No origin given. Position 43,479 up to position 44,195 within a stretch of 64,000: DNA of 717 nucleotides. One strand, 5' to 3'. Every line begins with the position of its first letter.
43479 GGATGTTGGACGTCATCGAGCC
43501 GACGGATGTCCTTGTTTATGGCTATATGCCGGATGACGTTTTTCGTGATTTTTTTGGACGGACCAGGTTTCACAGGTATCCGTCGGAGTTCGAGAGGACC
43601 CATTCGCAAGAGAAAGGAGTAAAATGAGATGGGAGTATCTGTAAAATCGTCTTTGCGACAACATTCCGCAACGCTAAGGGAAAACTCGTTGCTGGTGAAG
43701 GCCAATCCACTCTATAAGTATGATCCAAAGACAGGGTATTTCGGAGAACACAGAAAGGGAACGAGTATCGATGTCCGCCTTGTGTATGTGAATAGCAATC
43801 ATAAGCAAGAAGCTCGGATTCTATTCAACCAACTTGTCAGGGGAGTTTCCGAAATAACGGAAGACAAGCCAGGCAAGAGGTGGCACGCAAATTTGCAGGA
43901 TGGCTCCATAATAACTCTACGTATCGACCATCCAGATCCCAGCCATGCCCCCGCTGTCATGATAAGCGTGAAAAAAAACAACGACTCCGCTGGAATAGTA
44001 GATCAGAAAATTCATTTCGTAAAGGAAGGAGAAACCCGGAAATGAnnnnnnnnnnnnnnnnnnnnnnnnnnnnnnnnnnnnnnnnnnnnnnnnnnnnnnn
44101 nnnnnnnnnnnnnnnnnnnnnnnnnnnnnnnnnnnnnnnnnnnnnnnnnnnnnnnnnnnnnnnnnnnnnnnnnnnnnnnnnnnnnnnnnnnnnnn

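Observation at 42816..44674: Intact three-gene cassette (DUF4417-like, 138-aa basic protein, 210-aa acidic protein): candidate undescribed conflict system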

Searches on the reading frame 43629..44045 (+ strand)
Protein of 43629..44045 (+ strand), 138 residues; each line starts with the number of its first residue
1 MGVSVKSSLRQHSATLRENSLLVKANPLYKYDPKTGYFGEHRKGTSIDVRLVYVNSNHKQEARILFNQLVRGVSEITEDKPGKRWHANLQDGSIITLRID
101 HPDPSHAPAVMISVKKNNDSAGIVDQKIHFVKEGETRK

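Call 3: search_protein_families(library=pfam, proteins=[window:43629-44045:+], max_evalue=0.1)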
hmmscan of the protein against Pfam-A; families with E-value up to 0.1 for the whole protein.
window:43629-44045:+ (138 aa): 0 families

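Call 4: search_protein_families(library=padloc, proteins=[window:43629-44045:+], max_evalue=0.1)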
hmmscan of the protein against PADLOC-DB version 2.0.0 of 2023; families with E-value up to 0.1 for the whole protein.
window:43629-44045:+ (138 aa): 0 families

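Call 5: search_protein_families(library=phrogs, proteins=[window:43629-44045:+], max_evalue=0.1)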
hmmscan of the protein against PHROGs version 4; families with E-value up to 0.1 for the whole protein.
window:43629-44045:+ (138 aa): 0 families

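Call 6: search_protein_families(library=ncbifam, proteins=[window:43629-44045:+], max_evalue=0.1)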
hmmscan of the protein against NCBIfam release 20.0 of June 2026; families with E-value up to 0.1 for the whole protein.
window:43629-44045:+ (138 aa): 2 families
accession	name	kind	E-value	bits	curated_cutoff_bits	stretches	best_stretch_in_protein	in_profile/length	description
NF005064.0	PRK06481.1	equivalog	0.0052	15.5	542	1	41-136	285-380/506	flavocytochrome c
NF011088.0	PRK14511.1-6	equivalog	0.041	11.9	1877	1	84-111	351-378/1009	malto-oligosyltrehalose synthase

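Call 17: find_homologous_proteins(query=window:43629-44045:+)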
Query window:43629-44045:+ (138 aa): 30 proteins with E <= 0.001 among 42 candidates.
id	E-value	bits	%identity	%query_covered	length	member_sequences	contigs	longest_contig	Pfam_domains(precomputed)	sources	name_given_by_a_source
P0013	1.3e-74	266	90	99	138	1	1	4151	-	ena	-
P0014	7.5e-71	254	100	84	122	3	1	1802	-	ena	-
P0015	3.7e-44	168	62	99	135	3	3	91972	-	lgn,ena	-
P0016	4.3e-43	164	60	89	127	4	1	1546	-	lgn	-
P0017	4.8e-43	164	60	88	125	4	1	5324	-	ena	-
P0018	6.4e-43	164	63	88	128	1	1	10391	-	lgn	-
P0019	4.2e-41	158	60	87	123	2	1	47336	-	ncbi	-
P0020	4.5e-40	155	59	89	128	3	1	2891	-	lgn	-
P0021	2.7e-39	152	60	88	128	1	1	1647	-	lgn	-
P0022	8.2e-38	147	61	88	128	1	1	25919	-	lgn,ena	-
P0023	1.3e-36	143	58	90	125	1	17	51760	-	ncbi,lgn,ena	-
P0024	2.0e-27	114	48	89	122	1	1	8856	-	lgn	-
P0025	3.7e-25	106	51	86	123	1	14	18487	-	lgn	-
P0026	7.1e-21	92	46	89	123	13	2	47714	-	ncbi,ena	-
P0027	5.1e-7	48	36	97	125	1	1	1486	-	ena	-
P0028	7.0e-7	47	33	96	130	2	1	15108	-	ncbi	-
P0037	3.0e-5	42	36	96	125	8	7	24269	-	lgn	-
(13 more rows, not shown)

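Call 18: find_encoding_contigs(protein=P0037, flank=7000, max_places=3)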
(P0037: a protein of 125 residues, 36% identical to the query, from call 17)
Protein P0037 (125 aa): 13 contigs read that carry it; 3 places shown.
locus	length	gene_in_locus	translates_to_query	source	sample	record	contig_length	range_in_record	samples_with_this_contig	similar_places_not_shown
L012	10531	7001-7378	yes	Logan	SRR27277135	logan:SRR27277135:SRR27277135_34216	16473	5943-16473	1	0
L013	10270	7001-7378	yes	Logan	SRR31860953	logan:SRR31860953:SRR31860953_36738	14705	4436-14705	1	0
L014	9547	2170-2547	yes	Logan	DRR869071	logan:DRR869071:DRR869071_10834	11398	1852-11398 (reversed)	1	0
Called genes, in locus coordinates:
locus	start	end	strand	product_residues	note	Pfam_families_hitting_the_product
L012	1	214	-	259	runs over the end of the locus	PF13472:Lipase_GDSL_2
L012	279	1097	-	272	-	PF04055:Radical_SAM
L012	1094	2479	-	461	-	PF02900:LigB, PF01875:Memo (weak), PF01871:AMMECR1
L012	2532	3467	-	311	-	PF08902:DUF1848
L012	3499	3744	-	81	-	PF12637:TSCPD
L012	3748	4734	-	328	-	PF00724:Oxidored_FMN (faint), PF01207:Dus, PF01180:DHO_dh (faint), PF01680:SOR_SNZ (faint), PF00977:His_biosynth (weak)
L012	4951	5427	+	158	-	PF11391:DUF2798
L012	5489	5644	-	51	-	-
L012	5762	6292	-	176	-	PF19700:DUF6198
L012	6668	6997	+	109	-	PF14386:DUF4417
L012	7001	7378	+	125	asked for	-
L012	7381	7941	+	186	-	-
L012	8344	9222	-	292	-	PF01430:HSP33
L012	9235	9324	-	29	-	-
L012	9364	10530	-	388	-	?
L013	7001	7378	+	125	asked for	-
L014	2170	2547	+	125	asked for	-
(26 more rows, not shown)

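Call 19: find_encoding_contigs(protein=P0028, flank=7000, max_places=2)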
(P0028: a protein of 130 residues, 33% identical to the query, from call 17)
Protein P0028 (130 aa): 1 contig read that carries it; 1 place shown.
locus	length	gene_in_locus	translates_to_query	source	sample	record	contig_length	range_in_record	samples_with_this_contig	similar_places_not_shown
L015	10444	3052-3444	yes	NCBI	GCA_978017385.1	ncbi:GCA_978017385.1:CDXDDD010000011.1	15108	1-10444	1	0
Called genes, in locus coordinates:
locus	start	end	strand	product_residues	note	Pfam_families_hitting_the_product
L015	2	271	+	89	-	?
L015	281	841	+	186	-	-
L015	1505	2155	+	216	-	PF01381:HTH_3 (weak), PF12844:HTH_19 (weak)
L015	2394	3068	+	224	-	PF14386:DUF4417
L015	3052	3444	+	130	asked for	-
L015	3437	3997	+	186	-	-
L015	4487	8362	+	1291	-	-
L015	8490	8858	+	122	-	PF06397:Desulfoferrod_N (weak), PF01880:Desulfoferrodox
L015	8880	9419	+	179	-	PF00210:Ferritin (faint), PF02915:Rubrerythrin, PF21349:RUBY_RBDX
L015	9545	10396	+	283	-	PF00763:THF_DHG_CYH, PF02882:THF_DHG_CYH_C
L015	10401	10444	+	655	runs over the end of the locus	PF00270:DEAD (faint), PF04851:ResIII, PF17757:UvrB_inter, PF27431:UvrB_3rd, PF00271:Helicase_C, PF12344:UvrB, PF02151:UVR (weak)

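Call 20: find_encoding_contigs(protein=P0026, flank=7000, max_places=2)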
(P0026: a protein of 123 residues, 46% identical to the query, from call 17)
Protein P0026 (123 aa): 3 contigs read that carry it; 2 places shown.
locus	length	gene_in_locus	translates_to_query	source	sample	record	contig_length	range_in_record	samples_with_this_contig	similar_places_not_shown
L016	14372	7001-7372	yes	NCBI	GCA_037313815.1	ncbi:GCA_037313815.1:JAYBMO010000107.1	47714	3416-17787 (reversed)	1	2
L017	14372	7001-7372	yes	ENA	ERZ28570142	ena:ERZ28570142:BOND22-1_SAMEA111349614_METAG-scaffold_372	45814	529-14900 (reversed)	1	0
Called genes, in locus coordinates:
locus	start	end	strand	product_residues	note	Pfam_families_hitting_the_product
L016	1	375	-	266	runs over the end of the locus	PF23441:SDR (weak), PF00106:adh_short, PF08659:KR (weak), PF13561:adh_short_C2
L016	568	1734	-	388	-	PF00465:Fe-ADH, PF13685:Fe-ADH_2 (weak), PF25137:ADH_Fe_C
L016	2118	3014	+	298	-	PF00497:SBP_bac_3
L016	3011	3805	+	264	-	PF00528:BPD_transp_1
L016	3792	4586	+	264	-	PF02463:SMC_N (weak), PF00005:ABC_tran, PF13304:AAA_21 (weak)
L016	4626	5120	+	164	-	PF00149:Metallophos (faint), PF12850:Metallophos_2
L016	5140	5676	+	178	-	PF00149:Metallophos, PF12850:Metallophos_2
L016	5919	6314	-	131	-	-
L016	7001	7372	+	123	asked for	-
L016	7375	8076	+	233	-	-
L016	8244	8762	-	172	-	-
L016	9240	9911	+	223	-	PF14386:DUF4417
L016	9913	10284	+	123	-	-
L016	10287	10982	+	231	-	-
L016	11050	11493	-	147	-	PF01989:AcnX_swivel_put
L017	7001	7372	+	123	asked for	-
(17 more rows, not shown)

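Call 30: search_solved_structures(query=A1, max_evalue=10, show_alignments=3)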
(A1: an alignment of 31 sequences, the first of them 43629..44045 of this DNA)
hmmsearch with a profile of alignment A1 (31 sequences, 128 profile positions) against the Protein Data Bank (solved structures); distinct sequences matched with E-value up to 10: 5.
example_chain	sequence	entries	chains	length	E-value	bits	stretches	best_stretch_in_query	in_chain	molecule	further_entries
3pzf_A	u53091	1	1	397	0.34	14.4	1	25-77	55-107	Serpin 2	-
4rob_A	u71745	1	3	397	0.34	14.4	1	25-77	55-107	Serpin 2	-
4ro9_A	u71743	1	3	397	0.34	14.4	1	25-77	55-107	Serpin 2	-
4roa_A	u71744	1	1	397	0.34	14.4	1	25-77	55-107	Serpin 2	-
4rsq_A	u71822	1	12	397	0.34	14.4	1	25-77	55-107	Serpin 2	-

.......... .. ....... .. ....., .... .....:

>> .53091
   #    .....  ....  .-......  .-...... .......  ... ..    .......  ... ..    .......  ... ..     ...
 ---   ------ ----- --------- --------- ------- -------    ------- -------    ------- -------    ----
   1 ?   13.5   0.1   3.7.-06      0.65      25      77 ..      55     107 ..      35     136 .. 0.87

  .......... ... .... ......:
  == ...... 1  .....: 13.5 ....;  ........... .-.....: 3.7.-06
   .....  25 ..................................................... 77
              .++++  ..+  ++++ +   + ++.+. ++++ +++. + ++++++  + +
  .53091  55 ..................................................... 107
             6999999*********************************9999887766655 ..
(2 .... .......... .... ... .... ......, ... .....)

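Call 31: search_protein_families(library=pfam, alignment_id=A1, max_evalue=1)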
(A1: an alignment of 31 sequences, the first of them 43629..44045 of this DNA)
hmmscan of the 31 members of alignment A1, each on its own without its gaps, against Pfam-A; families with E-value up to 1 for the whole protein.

A. member 1, window:43629-44045:+ (138 aa): 0 families

B. families by the number of members that match (of 31 scanned): 8 families
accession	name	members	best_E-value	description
PF18947.5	HAMP_2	1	0.0037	HAMP domain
PF03639.19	Glyco_hydro_81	1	0.043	Glycosyl hydrolase family 81 N-terminal domain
PF20341.3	DUF6636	1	0.069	Family of unknown function (DUF6636)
PF23801.1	DUF7177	1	0.075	Family of unknown function (DUF7177)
PF17412.7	VraX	1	0.078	Family of unknown function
PF16378.10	DUF4988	1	0.089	Domain of unknown function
PF12870.14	DUF4878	1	0.1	Domain of unknown function (DUF4878)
PF18324.6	Isocitrate_DH_C_bact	1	0.19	Bacterial isocitrate dehydrogenase, C-terminal domain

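Call 38: predict_structure(alignment_id=A1)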
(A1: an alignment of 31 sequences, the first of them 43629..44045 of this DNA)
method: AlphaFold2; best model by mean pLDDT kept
length: 138 residues; sequences in the alignment: 31
mean_pLDDT: 84.7   pTM: 0.79
mean pLDDT of the five models: 84.7, 83.4, 82.1, 71.7, 70.7
residues with pLDDT >= 90: 82; 70-90: 30; 50-70: 19; < 50: 7
segments of 3 or more residues with pLDDT < 50: 4-8
pLDDT, mean of each block of 10 residues (from residue 1): 48 82 95 96 91 90 95 92 92 91 72 77 93 70
secondary structure, 60 per line:
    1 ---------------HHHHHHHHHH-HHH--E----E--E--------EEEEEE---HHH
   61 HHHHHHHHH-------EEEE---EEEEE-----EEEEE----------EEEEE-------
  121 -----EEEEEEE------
elements in order: H16-25 E49-54 H58-69 E77-80 E84-88 E94-98 E109-113 E126-132

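Call 41: search_protein_representatives(alignment_id=A1)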
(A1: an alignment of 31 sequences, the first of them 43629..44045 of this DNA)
Query: 31 sequences, 128 profile positions. Proteins with E-value up to 0.001 (for the whole library): 572; up to 1e-10: 355; up to 1e-30: 22. The best 150 are listed.
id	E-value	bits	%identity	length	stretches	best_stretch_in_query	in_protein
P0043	1.1e-41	158.2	-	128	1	14-127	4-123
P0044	2.8e-40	153.7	-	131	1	1-125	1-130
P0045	2.2e-39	150.9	-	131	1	1-125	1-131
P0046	4.1e-39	150.0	-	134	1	1-126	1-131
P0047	5.7e-39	149.5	-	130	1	1-124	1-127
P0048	4.8e-38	146.5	-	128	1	1-126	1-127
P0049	6.5e-38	146.1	-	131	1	1-127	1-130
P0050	2.6e-37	144.2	-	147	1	4-125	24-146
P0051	9.0e-36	139.2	-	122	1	1-124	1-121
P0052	3.5e-35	137.2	-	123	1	1-125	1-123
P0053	7.9e-35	136.1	-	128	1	29-127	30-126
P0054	8.6e-35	136.0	-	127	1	1-123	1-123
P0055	2.1e-34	134.7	-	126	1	1-127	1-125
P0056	4.6e-34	133.7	-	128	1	1-124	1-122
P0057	6.9e-34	133.1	-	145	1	4-127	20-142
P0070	1.9e-28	115.5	-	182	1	5-126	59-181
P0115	7.2e-22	94.2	-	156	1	13-125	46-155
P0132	1.4e-20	90.1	-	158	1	11-126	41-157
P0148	6.5e-20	87.9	-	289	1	9-124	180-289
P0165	5.2e-19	85.0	-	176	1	11-126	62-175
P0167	6.0e-19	84.8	-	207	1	8-124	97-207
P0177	2.6e-18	82.7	-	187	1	11-125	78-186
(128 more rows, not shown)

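Call 43: fold_search(model_id=the predicted structure, library=pdb)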
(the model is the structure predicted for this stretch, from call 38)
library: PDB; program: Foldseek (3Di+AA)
matches with E <= 10: 690; with E <= 0.001: 0
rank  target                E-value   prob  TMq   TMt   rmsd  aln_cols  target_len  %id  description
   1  8e22_MODEL_1_X        2.1e-01  0.38  0.25  0.26   6.7        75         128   13  VPS37A_21-148 (released 2023-08-09)
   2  4fma_I                2.6e-01  0.30  0.29  0.14   9.1       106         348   17  EspG structure (released 2012-09-05)
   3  6jky_E                4.8e-01  0.33  0.24  0.22   5.4        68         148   18  Crystal structure of MvcA-UBE2N-Ub complex from Legionella pneumophila (released 2019-12-18)
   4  8se9_C                4.8e-01  0.23  0.24  0.22   6.8        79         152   15  Cryo-EM structure of a double loaded human UBA7-UBE2L6-ISG15 thioester mimetic complex (Form 2) (released 2023-10-11)
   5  4ud5_A                5.1e-01  0.23  0.27  0.12   7.6        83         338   17  Structural Plasticity of Cid1 Provides a Basis for its RNA Terminal Uridylyl Transferase Activity (released 2015-03-18)
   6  3pcs_D                5.5e-01  0.25  0.29  0.13   7.5        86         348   16  Structure of EspG-PAK2 autoinhibitory Ialpha3 helix complex (released 2011-01-05)
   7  1q8m_A                5.8e-01  0.20  0.26  0.28   5.4        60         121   10  Crystal structure of the human myeloid cell activating receptor TREM-1 (released 2003-12-09)
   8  3f08_B                5.8e-01  0.18  0.24  0.24   5.6        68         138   12  Crystal structure of the putative uncharacterized protein Q6HG14 from Bacilllus thuringiensis. Northeast Structural Ge (released 2008-11-18)
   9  3pcs_B                6.2e-01  0.18  0.27  0.12   9.6        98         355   17  Structure of EspG-PAK2 autoinhibitory Ialpha3 helix complex (released 2011-01-05)
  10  2gjd_A                6.2e-01  0.10  0.20  0.19   7.7        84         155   18  Distinct functional domains of Ubc9 dictate cell survival and resistance to genotoxic stress (released 2006-07-04)
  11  2eke_A                7.0e-01  0.09  0.20  0.19   7.7        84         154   18  Structure of a SUMO-binding-motif mimic bound to Smt3p-Ubc9p: conservation of a noncovalent Ubiquitin-like protein-E2  (released 2007-05-29)
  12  7bbf_G                7.5e-01  0.18  0.23  0.21   7.0        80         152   21  Crystal structure of ubiquitin charged Ube2N (Ube2N~Ub) in complex with Ube2V2 (released 2021-01-27)
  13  3we5_A                7.5e-01  0.16  0.22  0.22   7.7        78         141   13  Crystal structure of ubiquitin conjugating enzyme E2 UbcA1 from Agrocybe aegerita (released 2014-07-09)
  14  2gjd_B                7.5e-01  0.09  0.21  0.19   7.7        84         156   18  Distinct functional domains of Ubc9 dictate cell survival and resistance to genotoxic stress (released 2006-07-04)
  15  8v45_E                7.5e-01  0.08  0.22  0.10  13.3        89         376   16  CryoEM structure of AriA-Ocr complex (released 2024-06-26)
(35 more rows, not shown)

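Call 44: search_protein_families(library=pfam, proteins=[P0148, P0167, P0177, P0165, P0070, P0132, P0115], max_evalue=1)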
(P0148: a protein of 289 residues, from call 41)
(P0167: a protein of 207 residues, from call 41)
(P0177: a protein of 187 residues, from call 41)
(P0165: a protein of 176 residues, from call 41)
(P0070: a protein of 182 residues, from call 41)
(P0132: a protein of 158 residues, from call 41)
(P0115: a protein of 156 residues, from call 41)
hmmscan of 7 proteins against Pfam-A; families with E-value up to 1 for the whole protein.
P0148 (289 aa): 3 families
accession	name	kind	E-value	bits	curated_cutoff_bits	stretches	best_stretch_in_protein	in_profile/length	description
PF04233.19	Phage_Mu_F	-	2.6e-05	25.3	29.6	1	11-56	64-111/112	Phage Mu protein F like protein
PF03413.25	PepSY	-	0.04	14.7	24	1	243-279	17-54/60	Peptidase propeptide and YPEB domain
PF24947.1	PGM1_C_vert_fung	-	0.17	12.6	27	1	240-266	63-89/138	Phosphoglucomutase-1, C-terminal domain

P0167 (207 aa): 3 families
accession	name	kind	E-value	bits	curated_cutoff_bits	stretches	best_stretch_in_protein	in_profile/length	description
PF20487.3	DUF6726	-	0.035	14.5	27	1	36-87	20-51/58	Family of unknown function (DUF6726)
PF16335.10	GtaA_6_Hairpin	-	0.052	13.3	24.9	1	55-132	178-252/343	Glutaminase A six helical-hairpin domain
PF24947.1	PGM1_C_vert_fung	-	0.12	13.1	27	1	158-178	63-83/138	Phosphoglucomutase-1, C-terminal domain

P0177 (187 aa): 0 families

P0165 (176 aa): 0 families

P0070 (182 aa): 0 families

P0132 (158 aa): 2 families
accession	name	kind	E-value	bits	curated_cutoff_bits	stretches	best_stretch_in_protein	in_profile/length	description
PF18481.7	DUF5616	-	0.038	14.7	27.6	1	71-125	69-123/140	Domain of unknown function (DUF5616)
PF18947.5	HAMP_2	-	0.09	13.2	24.3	0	80-104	22-46/67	HAMP domain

P0115 (156 aa): 1 family
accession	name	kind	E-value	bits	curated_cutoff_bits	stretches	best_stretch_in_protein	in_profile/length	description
PF01249.23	Ribosomal_S21e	-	0.053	14.1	25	1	119-151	20-51/79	Ribosomal protein S21e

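Call 48: find_related_loci(query=A1, collection=genome_contigs, flank=8000)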
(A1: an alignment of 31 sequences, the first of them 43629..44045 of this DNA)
Query A1 (138 aa) in genome_contigs; peptide patterns used: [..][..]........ (x = any residue, [..] = any of these).
323 stretches matched a pattern; 57 encode a relative of the query (tblastn E <= 1e-3); 57 distinct loci.
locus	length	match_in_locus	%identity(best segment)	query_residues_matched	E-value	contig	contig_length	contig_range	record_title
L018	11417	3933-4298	54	15-137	9e-46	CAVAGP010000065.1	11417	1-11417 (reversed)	Faecalibacillus sp. isolate H07605-L1_cleanbin_000015 genome assembly, contig: Spades_H07605-L1_contig_1910, whole genom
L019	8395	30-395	54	15-137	3e-45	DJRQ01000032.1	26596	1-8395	MAG TPA_asm: Bacillales bacterium UBA6356 UBA6356_contig_10, whole genome shotgun sequence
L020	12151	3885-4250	52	15-137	5e-41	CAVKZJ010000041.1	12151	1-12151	bacterium isolate H07658-L1_cleanbin_000008 genome assembly, contig: Spades_H07658-L1_contig_1187, whole genome shotgun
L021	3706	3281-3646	52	15-137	9e-41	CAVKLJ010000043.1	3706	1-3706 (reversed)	Lachnospiraceae bacterium isolate H07689-L1_cleanbin_000018 genome assembly, contig: Spades_H07689-L1_contig_11290, whol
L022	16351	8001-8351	48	15-133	3e-31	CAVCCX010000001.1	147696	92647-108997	Bacteroides uniformis isolate H07666-L1_cleanbin_000019 genome assembly, contig: Spades_H07666-L1_contig_15, whole genom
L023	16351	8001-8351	47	15-133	5e-31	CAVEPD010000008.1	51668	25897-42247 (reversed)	bacterium isolate H07646-L1_cleanbin_000039 genome assembly, contig: Spades_H07646-L1_contig_226, whole genome shotgun s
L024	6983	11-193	69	74-134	2e-25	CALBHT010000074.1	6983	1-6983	MAG TPA_asm: uncultured Bacillales bacterium isolate SRR1747044_bin.63_CONCOCT_v1.1_MAG genome assembly, contig: ERZ8082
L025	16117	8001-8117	62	99-137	2e-12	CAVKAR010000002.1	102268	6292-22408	Lachnospiraceae bacterium isolate H07658-L1_cleanbin_000005 genome assembly, contig: Spades_H07658-L1_contig_35, whole g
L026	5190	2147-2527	34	1-133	1e-11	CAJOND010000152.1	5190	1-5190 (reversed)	Candidatus Riflebacteria bacterium isolate Reindeer_2_mag_167 genome assembly, contig: scaffold_18346, whole genome shot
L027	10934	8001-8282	35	37-133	4e-11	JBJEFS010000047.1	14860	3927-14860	MAG: Anaeroplasma sp. isolate LOHA11_bin.045 NODE_1987_length_14860_cov_9.124215, whole genome shotgun sequence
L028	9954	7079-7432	30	11-137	9e-11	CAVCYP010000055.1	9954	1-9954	Sphaerochaetaceae bacterium isolate H07602-L1_cleanbin_000021 genome assembly, contig: Spades_H07602-L1_contig_3363, who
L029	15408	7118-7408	40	36-137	8e-11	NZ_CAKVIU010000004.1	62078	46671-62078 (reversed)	MAG: uncultured Catenibacterium sp. isolate REFINED_METABAT215_TOP10_CONTIGS_1500_ASSEMBLY_K77_MERGED__Hadza_MoBio_hadza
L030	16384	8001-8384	33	1-132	2e-10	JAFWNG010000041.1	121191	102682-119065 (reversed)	MAG: Solobacterium sp. isolate RGIG5894 Sheep_Jejunum-5__c169892, whole genome shotgun sequence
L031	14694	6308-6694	31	1-133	4e-10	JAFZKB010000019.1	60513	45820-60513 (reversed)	MAG: Clostridiales bacterium isolate RGIG7838 Water_buffalos_Reticulum-4__c576632, whole genome shotgun sequence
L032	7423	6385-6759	32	1-133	3e-10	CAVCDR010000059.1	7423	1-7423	Agathobacter sp. isolate SRR8978321_cleanbin_000002 genome assembly, contig: Spades_SRR8978321_contig_425, whole genome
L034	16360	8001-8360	30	11-132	6e-10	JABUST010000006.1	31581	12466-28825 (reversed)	MAG: Lachnospiraceae bacterium isolate MAG20 c_000000000352, whole genome shotgun sequence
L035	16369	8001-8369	32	1-132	8e-10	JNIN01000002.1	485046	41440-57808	Lachnospiraceae bacterium AC2012 P155DRAFT_scf7180000000008_quiver_dupTrim_8492.2_C, whole genome shotgun sequence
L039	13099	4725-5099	29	1-133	2e-9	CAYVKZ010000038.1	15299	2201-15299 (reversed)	MAG TPA_asm: uncultured Acidiphilium sp. isolate SRP225648_co1_124 genome assembly, contig: NODE_9694_length_15299_cov_1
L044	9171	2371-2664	38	31-132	4e-9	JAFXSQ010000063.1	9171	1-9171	MAG: Lachnospiraceae bacterium isolate RGIG6709 Sheep_Rumen-2__c1320457, whole genome shotgun sequence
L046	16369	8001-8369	31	1-132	4e-9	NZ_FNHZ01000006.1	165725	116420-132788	Lachnospira pectinoschiza strain M83, whole genome shotgun sequence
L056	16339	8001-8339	34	12-132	3e-7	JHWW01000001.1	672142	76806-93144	Lachnospiraceae bacterium V9D3004 T524DRAFT_scaffold00001.1_C, whole genome shotgun sequence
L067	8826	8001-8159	38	82-137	4e-5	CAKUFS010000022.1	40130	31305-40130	MAG: uncultured Eggerthellaceae bacterium isolate REFINED_METABAT215_TOP10_CONTIGS_1500_ASSEMBLY_K77_MERGED__Hadza_MoBio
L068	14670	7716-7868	39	82-135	5e-5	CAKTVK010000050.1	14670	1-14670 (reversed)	MAG: uncultured Eggerthellaceae bacterium isolate REFINED_METABAT215_TOP10_CONTIGS_1500_ASSEMBLY_K77_MERGED__Hadza_MoBio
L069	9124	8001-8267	32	34-132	6e-5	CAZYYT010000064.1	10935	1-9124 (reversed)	MAG TPA_asm: uncultured Oscillospiraceae bacterium isolate SRP192927_co4_613 genome assembly, contig: NODE_14482_length_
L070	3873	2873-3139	34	35-133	7e-5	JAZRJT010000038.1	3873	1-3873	MAG: Clostridia bacterium isolate T1900045462_YK20190153.MAGScoT_cleanbin_000003 SGB_7196_k141_438651, whole genome shot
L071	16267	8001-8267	29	34-132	9e-5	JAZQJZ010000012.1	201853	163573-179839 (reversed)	MAG: Eubacteriales bacterium isolate T1900044616_TS20190082.MAGScoT_cleanbin_000020 SGB_852_k141_1402636, whole genome s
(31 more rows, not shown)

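Call 55: find_related_loci(query=A1, collection=viral_contigs, flank=8000)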
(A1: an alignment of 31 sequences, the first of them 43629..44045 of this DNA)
Query A1 (138 aa) in viral_contigs; peptide patterns used: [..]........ (x = any residue, [..] = any of these).
121 stretches matched a pattern, but none encodes a relative of the query by tblastn (E <= 1e-3).
